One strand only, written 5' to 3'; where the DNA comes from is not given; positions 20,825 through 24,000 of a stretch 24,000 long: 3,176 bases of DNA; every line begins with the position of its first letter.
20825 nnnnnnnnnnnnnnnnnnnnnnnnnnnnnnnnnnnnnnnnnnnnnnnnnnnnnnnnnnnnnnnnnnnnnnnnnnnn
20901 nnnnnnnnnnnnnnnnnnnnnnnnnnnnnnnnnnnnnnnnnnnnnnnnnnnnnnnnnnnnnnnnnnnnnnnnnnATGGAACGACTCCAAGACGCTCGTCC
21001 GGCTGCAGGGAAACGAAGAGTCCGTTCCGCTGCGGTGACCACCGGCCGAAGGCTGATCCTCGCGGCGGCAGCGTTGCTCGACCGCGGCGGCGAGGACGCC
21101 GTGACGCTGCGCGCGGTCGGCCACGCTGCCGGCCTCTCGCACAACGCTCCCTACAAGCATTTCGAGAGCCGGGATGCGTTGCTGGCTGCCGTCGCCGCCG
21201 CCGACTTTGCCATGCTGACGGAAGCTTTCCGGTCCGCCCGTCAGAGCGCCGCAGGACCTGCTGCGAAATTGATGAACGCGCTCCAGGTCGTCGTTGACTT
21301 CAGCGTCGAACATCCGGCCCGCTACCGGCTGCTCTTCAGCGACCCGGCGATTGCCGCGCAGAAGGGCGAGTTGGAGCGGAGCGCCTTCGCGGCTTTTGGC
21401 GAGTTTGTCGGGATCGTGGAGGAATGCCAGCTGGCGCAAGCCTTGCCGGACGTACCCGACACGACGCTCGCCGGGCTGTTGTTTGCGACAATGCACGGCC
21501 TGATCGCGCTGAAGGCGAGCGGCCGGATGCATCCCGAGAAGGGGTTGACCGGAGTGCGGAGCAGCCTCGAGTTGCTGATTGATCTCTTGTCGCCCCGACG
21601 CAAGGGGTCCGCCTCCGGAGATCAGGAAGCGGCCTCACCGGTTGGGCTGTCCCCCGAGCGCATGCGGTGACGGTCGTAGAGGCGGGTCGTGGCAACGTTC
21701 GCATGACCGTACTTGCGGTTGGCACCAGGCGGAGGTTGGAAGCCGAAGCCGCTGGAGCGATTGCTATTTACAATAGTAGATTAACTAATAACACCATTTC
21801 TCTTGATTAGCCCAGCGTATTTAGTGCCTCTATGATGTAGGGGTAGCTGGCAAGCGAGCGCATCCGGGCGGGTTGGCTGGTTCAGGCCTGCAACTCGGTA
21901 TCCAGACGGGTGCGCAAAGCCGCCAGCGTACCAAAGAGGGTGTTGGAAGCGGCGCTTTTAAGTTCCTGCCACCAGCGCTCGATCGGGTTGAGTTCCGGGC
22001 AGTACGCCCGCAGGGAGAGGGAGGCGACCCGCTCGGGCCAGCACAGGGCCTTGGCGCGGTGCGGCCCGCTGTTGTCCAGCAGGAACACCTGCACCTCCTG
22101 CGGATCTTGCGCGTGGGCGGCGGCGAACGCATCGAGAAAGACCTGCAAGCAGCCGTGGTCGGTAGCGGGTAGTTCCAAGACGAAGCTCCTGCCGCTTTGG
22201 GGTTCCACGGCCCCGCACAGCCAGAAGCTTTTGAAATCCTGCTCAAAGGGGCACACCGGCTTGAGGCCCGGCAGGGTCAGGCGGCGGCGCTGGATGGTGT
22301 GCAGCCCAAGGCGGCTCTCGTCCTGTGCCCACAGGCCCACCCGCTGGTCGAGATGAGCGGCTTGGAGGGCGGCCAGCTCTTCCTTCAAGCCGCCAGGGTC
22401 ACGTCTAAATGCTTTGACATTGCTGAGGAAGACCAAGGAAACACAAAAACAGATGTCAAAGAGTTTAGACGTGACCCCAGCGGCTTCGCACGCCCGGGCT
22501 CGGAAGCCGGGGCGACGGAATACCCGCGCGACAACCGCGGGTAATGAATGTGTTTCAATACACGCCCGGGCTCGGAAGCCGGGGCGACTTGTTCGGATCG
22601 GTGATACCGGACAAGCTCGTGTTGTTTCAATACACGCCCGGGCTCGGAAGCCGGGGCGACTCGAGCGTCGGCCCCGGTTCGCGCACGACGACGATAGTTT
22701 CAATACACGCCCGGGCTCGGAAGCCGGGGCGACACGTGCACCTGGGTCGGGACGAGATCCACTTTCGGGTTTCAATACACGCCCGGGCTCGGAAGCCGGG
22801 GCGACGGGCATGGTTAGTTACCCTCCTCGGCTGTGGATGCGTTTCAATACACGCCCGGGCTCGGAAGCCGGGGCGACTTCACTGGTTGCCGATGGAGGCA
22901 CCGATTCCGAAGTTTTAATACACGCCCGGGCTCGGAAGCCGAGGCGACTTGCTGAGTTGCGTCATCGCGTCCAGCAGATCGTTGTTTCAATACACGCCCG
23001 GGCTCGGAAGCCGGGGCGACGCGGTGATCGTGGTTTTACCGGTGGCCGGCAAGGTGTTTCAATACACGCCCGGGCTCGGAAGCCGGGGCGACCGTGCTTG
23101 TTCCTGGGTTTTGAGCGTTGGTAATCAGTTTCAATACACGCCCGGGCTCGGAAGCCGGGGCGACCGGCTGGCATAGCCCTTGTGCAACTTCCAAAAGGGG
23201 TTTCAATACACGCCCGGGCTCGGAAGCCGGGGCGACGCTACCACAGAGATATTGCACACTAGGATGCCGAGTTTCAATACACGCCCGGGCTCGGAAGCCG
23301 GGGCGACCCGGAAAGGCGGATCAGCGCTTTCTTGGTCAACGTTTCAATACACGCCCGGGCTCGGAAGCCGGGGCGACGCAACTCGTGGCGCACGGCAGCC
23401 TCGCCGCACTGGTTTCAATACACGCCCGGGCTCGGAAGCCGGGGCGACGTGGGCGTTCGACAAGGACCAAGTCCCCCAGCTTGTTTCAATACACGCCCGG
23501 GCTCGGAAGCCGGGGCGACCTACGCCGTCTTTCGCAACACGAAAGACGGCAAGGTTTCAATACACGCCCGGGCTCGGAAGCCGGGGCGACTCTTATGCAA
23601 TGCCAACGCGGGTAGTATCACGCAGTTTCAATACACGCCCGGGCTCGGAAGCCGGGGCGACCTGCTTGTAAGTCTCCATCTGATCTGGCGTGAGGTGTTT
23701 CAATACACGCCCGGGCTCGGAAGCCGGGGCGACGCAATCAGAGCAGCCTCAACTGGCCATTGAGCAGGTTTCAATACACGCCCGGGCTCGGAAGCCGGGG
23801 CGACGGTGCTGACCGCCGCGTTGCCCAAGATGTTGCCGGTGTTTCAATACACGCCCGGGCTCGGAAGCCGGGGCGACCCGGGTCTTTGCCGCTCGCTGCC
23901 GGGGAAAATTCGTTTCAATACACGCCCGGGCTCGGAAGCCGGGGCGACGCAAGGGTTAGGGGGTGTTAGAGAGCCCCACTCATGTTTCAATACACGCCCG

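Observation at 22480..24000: Large CRISPR array with a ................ 37-bp repeat; leader and cas genes must lie outside the window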

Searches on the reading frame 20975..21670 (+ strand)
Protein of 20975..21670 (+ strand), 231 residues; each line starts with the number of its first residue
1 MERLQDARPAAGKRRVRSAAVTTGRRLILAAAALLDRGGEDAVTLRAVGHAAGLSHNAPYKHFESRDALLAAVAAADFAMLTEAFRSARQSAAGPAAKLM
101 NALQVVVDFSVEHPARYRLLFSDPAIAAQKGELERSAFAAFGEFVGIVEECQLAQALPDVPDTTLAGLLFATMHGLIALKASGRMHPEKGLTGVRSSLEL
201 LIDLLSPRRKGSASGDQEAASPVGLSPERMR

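Call 8: search_protein_families(library=pfam, proteins=[window:20975-21670:+], max_evalue=0.001)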
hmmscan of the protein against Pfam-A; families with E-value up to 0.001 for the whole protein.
window:20975-21670:+ (231 aa): 2 families
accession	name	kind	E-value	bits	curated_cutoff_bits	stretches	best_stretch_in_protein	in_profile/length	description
PF13305.11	TetR_C_33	-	1.5e-11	45.3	26.8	1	101-203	3-101/103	Tetracyclin repressor-like, C-terminal domain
PF00440.29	TetR_N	-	1.1e-08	35.1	24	1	28-73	2-47/47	Bacterial regulatory proteins, tetR family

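Call 11: find_encoding_contigs(protein=window:20975-21670:+, flank=10000, max_places=6)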
Protein window:20975-21670:+ (231 aa): no gene with exactly this product is on record in the collection.

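Call 26: find_homologous_proteins(query=window:20975-21670:+, max_evalue=1e-20)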
Query window:20975-21670:+ (231 aa): 351 proteins with E <= 1e-20 among 8000 candidates; the best 120 are listed.
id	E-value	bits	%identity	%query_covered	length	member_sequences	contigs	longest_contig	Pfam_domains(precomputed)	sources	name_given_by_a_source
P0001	3.1e-126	437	100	91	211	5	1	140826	PF00440.30,PF13305.12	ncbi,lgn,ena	-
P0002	6.8e-106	371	90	85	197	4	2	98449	PF00440.30,PF13305.12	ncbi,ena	-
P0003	3.2e-105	369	89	84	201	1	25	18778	PF00440.30,PF13305.12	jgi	jgi:AcrR family transcriptional regulator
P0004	2.1e-102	359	87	85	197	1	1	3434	PF00440.30,PF13305.12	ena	-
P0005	3.6e-102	359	87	85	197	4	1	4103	PF00440.30,PF13305.12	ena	-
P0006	4.8e-101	355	86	84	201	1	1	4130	PF00440.30,PF13305.12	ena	-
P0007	8.4e-101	354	86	85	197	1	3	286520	PF00440.30,PF13305.12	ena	-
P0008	1.2e-100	354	86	85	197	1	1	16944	PF00440.30,PF13305.12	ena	-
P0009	6.5e-100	351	85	85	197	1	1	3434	PF00440.30,PF13305.12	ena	-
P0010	3.0e-99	349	85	86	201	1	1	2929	PF00440.30,PF13305.12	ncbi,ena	-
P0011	6.8e-98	345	78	90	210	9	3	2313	PF00440.30,PF13305.12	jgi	jgi:AcrR family transcriptional regulator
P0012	1.5e-96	340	76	90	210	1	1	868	PF00440.30,PF13305.12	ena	-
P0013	8.3e-96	338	76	90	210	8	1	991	PF00440.30,PF13305.12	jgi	-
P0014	9.1e-96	338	78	89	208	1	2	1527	PF00440.30,PF13305.12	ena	-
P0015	1.1e-93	331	75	90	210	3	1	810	PF00440.30,PF13305.12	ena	-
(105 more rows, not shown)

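Call 27: find_encoding_contigs(protein=P0001, flank=10000, max_places=4)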
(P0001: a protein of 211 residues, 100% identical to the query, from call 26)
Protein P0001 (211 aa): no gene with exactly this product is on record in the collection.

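Call 28: list_cluster_members(proteins=[P0001, P0002])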
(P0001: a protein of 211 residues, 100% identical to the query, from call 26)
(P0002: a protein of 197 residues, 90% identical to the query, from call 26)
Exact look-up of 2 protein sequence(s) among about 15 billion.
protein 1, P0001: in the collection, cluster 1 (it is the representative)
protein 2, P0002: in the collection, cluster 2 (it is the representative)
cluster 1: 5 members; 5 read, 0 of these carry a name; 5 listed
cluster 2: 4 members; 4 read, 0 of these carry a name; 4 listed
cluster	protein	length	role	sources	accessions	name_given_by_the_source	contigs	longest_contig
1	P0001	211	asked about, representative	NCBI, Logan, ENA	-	-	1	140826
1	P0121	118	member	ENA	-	-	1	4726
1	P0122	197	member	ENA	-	-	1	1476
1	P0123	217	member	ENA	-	-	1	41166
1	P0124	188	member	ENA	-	-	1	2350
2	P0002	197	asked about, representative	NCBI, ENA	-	-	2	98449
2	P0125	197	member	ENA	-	-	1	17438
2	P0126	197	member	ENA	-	-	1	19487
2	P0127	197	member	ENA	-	-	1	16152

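Call 29: find_encoding_contigs(protein=P0002, flank=10000, max_places=4)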
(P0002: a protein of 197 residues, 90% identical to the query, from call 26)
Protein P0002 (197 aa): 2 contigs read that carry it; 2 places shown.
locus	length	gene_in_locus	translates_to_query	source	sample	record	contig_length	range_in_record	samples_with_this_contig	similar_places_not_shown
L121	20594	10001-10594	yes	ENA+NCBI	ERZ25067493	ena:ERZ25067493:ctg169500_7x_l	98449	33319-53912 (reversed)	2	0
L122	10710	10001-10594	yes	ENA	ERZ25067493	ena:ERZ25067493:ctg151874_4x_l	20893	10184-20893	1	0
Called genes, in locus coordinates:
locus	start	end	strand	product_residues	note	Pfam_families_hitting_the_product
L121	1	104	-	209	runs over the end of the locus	PF00440:TetR_N, PF21597:TetR_C_43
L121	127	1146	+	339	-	PF08240:ADH_N, PF00107:ADH_zinc_N, PF13602:ADH_zinc_N_2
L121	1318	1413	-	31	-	-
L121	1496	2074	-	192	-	PF07883:Cupin_2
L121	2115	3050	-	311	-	PF00561:Abhydrolase_1, PF12146:Hydrolase_4, PF12697:Abhydrolase_6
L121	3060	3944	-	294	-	PF01370:Epimerase (faint), PF05368:NmrA, PF13460:NAD_binding_10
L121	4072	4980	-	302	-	PF01073:3Beta_HSD, PF01370:Epimerase, PF02254:TrkA_N (weak), PF05368:NmrA, PF13460:NAD_binding_10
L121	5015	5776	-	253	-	PF00106:adh_short, PF01370:Epimerase, PF08659:KR, PF13460:NAD_binding_10 (faint), PF13561:adh_short_C2, PF08643:DUF1776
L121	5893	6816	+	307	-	PF00126:HTH_1, PF03466:LysR_substrate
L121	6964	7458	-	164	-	PF00903:Glyoxalase, PF22677:Ble-like_N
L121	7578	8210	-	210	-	PF02525:Flavodoxin_2, PF03358:FMN_red (weak)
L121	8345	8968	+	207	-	PF00440:TetR_N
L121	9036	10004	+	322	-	PF00106:adh_short, PF08659:KR, PF13561:adh_short_C2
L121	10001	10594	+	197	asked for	PF00440:TetR_N, PF13305:TetR_C_33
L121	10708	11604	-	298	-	PF02558:ApbA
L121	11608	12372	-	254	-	PF00106:adh_short, PF01370:Epimerase (faint), PF08659:KR, PF23441:SDR (weak), PF13561:adh_short_C2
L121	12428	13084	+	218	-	PF00440:TetR_N, PF13305:TetR_C_33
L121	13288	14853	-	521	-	PF05598:DUF772, PF01609:DDE_Tnp_1, PF13751:DDE_Tnp_1_6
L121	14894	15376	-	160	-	PF13546:DDE_5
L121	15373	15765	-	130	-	PF13546:DDE_5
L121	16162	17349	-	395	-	PF00578:AhpC-TSA, PF08534:Redoxin, PF13905:Thioredoxin_8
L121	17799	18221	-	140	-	PF12802:MarR_2, PF01047:MarR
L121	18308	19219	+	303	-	PF12146:Hydrolase_4, PF00561:Abhydrolase_1, PF12697:Abhydrolase_6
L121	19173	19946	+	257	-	PF01738:DLH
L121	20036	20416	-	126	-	PF14087:DUF4267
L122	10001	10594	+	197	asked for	PF00440:TetR_N, PF13305:TetR_C_33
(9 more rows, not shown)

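Call 30: find_encoding_contigs(protein=P0123, flank=10000, max_places=4)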
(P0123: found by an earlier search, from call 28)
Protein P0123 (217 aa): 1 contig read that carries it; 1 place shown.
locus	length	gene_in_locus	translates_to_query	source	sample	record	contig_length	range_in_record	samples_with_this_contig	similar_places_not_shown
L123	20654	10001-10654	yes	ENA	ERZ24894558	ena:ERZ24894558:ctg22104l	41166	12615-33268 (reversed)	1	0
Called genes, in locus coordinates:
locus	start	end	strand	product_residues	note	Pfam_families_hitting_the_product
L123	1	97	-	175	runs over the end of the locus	PF00326:Peptidase_S9, PF06500:FrsA-like (weak), PF20434:BD-FAE (weak)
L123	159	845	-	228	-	PF06500:FrsA-like (weak)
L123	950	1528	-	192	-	PF07883:Cupin_2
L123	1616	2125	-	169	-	-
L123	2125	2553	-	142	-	PF12146:Hydrolase_4 (weak), PF00561:Abhydrolase_1, PF12697:Abhydrolase_6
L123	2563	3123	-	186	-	PF05368:NmrA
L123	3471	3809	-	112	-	PF00857:Isochorismatase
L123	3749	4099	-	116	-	-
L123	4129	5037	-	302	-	PF01073:3Beta_HSD (weak), PF01370:Epimerase, PF02254:TrkA_N (weak), PF05368:NmrA, PF13460:NAD_binding_10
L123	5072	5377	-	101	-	PF00106:adh_short, PF13561:adh_short_C2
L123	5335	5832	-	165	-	PF00106:adh_short, PF01370:Epimerase, PF02719:Polysacc_synt_2 (weak), PF08659:KR, PF13460:NAD_binding_10 (weak), PF13561:adh_short_C2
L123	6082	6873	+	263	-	PF03466:LysR_substrate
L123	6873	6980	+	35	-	-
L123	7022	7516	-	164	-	PF00903:Glyoxalase, PF22677:Ble-like_N (weak)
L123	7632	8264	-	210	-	PF02525:Flavodoxin_2, PF03358:FMN_red (weak)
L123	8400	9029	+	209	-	PF00440:TetR_N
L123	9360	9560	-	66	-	-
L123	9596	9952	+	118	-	-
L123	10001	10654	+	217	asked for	PF00440:TetR_N, PF13305:TetR_C_33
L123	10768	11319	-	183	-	-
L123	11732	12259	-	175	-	PF00106:adh_short, PF13561:adh_short_C2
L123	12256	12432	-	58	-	PF00106:adh_short, PF08659:KR (weak)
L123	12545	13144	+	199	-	PF00440:TetR_N, PF13305:TetR_C_33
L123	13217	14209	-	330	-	PF00440:TetR_N, PF14246:TetR_C_7 (faint)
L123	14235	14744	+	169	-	PF05368:NmrA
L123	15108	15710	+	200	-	PF00165:HTH_AraC, PF12833:HTH_18, PF00165:HTH_AraC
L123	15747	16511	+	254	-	PF23441:SDR (weak), PF00106:adh_short, PF08659:KR, PF13561:adh_short_C2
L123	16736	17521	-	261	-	PF12852:Cupin_6, PF00165:HTH_AraC (faint), PF12833:HTH_18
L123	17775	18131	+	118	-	-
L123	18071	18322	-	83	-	-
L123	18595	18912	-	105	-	-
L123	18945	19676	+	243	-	PF00753:Lactamase_B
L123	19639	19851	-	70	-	-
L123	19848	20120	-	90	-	-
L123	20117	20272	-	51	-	-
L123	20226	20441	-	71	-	PF00440:TetR_N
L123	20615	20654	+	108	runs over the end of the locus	-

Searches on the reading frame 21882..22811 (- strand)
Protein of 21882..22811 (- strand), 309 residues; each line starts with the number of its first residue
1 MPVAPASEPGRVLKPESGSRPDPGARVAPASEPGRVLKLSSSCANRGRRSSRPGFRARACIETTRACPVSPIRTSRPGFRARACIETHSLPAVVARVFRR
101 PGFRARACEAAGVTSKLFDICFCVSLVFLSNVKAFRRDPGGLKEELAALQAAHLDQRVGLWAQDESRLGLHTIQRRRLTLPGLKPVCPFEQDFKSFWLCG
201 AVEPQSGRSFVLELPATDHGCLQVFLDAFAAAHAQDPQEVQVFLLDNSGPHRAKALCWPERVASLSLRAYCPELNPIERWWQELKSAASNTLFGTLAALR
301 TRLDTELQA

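Call 8: search_protein_families(library=pfam, proteins=[window:21882-22811:-], max_evalue=0.001)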
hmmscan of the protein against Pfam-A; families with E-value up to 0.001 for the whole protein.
window:21882-22811:- (309 aa): 1 family
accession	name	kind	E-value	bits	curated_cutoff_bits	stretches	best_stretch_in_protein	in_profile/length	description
PF13358.12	DDE_3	-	1.4e-14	54.6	28.6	1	160-299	2-145/146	DDE superfamily endonuclease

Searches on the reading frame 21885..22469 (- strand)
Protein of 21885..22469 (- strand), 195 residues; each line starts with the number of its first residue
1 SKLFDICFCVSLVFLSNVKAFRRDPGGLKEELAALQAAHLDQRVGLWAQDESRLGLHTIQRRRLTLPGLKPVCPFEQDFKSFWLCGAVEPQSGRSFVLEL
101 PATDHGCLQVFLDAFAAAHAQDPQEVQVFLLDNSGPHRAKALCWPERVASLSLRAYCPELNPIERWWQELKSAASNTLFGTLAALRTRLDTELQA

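Call 64: search_dna_similar(query=window:21885-22469:-, collection=plasmids, mode=protein, max_rows=12)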
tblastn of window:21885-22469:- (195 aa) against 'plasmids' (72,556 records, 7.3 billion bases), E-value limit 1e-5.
Records with a match: 309; places in all: 641; records where one place covers at least 80% of the query: 59.
Best place of each record, by identity: <60% 309.
By first word of the organism name: Rhizobium 46; Sinorhizobium 41; Thermus 26; Azospirillum 19; Agrobacterium 17; Nostoc 15; Sphingobium 9; Novosphingobium 8; Komagataeibacter 8; Shinella 6; and 58 more.
By predicted mobility (MOB-suite, as given by PLSDB): non-mobilizable 155; conjugative 128; mobilizable 26.
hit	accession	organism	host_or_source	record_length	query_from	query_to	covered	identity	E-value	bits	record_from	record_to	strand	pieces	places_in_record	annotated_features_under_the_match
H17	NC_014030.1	Salinibacter ruber M8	-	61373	19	195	91%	40.6%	1e-31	127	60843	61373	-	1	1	IS630 family transposase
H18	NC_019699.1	Chroococcidiopsis thermalis PCC 7203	-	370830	27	193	86%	40.1%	5e-26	111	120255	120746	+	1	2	IS630 family transposase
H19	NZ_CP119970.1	Gloeocapsopsis dulcis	Dried cell culture,Desert, underside of ...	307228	42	190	73%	45.1%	3e-20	123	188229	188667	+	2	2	none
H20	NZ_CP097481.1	Chroococcidiopsis sp. CCNUC1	cell culture,soil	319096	19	189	88%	37.2%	7e-29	119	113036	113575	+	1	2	IS630 family transposase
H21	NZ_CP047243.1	Trichormus variabilis 0441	cell culture,thermal spring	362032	28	194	86%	36.5%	4e-22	100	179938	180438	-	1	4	IS630-like element ISAva6 family transposase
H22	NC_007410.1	Trichormus variabilis ATCC 29413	-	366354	28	194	86%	36.5%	4e-22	100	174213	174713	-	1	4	IS630-like element ISAva6 family transposase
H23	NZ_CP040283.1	Nostoc sp. C057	Phaeoceros,pure culture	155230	42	195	79%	39.0%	9e-23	101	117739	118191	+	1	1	IS630 family transposase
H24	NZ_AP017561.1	Pseudanabaena sp. ABRG5-3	-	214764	34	194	83%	37.3%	1e-21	99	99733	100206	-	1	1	IS630 family transposase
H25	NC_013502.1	Rhodothermus marinus DSM 4252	-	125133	26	172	75%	40.8%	1e-24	107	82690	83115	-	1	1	transposase | hypothetical protein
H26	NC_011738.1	Gloeothece citriformis PCC 7424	-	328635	42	195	79%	38.3%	1e-24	107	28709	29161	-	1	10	IS630 family transposase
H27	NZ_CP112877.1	Pseudanabaena galeata CCNP1313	-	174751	40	193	79%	38.3%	2e-23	103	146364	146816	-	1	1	IS630 family transposase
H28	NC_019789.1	Deinococcus peraridilitoris DSM 19664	-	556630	33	191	82%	37.1%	1e-20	96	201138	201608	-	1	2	IS630 family transposase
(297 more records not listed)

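Call 67: search_protein_families(library=padloc, proteins=[window:21885-22469:-], max_evalue=0.001)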
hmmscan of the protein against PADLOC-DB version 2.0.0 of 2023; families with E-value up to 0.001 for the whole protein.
window:21885-22469:- (195 aa): 0 families

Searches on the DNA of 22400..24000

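Call 46: search_rna_families(source=window, start=22400, end=24000, threshold=evalue, max_evalue=1)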
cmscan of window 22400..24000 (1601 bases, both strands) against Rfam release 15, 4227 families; matches with E-value up to 1: 23.
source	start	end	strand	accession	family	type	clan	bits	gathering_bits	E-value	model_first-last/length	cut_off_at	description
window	22697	22735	-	RF01322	CRISPR-DR9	Gene; CRISPR;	-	26.4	45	0.003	1-37/37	no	CRISPR RNA direct repeat element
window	22624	22662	-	RF01322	CRISPR-DR9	Gene; CRISPR;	-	24.8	45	0.009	1-37/37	no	CRISPR RNA direct repeat element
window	23554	23592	-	RF01322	CRISPR-DR9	Gene; CRISPR;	-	24.8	45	0.009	1-37/37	no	CRISPR RNA direct repeat element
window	23271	23309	-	RF01322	CRISPR-DR9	Gene; CRISPR;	-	24.6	45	0.011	1-37/37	no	CRISPR RNA direct repeat element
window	23841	23879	-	RF01322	CRISPR-DR9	Gene; CRISPR;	-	24.6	45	0.011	1-37/37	no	CRISPR RNA direct repeat element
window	22984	23022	-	RF01322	CRISPR-DR9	Gene; CRISPR;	-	23.7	45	0.019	1-37/37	no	CRISPR RNA direct repeat element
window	23200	23238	-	RF01322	CRISPR-DR9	Gene; CRISPR;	-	23.7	45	0.019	1-37/37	no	CRISPR RNA direct repeat element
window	23341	23379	-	RF01322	CRISPR-DR9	Gene; CRISPR;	-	23.7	45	0.019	1-37/37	no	CRISPR RNA direct repeat element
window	23697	23735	-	RF01322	CRISPR-DR9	Gene; CRISPR;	-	23.7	45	0.019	1-37/37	no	CRISPR RNA direct repeat element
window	23912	23950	-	RF01322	CRISPR-DR9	Gene; CRISPR;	-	23.7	45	0.019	1-37/37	no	CRISPR RNA direct repeat element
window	22841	22880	-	RF01322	CRISPR-DR9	Gene; CRISPR;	-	23.7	45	0.02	1-37/37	no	CRISPR RNA direct repeat element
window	23483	23523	-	RF01322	CRISPR-DR9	Gene; CRISPR;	-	23.5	45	0.023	1-37/37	no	CRISPR RNA direct repeat element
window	22769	22805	-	RF01322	CRISPR-DR9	Gene; CRISPR;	-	22.7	45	0.04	1-37/37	no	CRISPR RNA direct repeat element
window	23056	23092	-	RF01322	CRISPR-DR9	Gene; CRISPR;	-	22.7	45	0.04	1-37/37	no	CRISPR RNA direct repeat element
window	23625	23661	-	RF01322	CRISPR-DR9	Gene; CRISPR;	-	22.7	45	0.04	1-37/37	no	CRISPR RNA direct repeat element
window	23768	23804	-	RF01322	CRISPR-DR9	Gene; CRISPR;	-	22.7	45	0.04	1-37/37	no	CRISPR RNA direct repeat element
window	22552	22588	-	RF01322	CRISPR-DR9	Gene; CRISPR;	-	22.7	45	0.04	1-37/37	no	CRISPR RNA direct repeat element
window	23128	23164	-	RF01322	CRISPR-DR9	Gene; CRISPR;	-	22.7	45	0.04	1-37/37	no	CRISPR RNA direct repeat element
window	23412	23448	-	RF01322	CRISPR-DR9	Gene; CRISPR;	-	22.7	45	0.04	1-37/37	no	CRISPR RNA direct repeat element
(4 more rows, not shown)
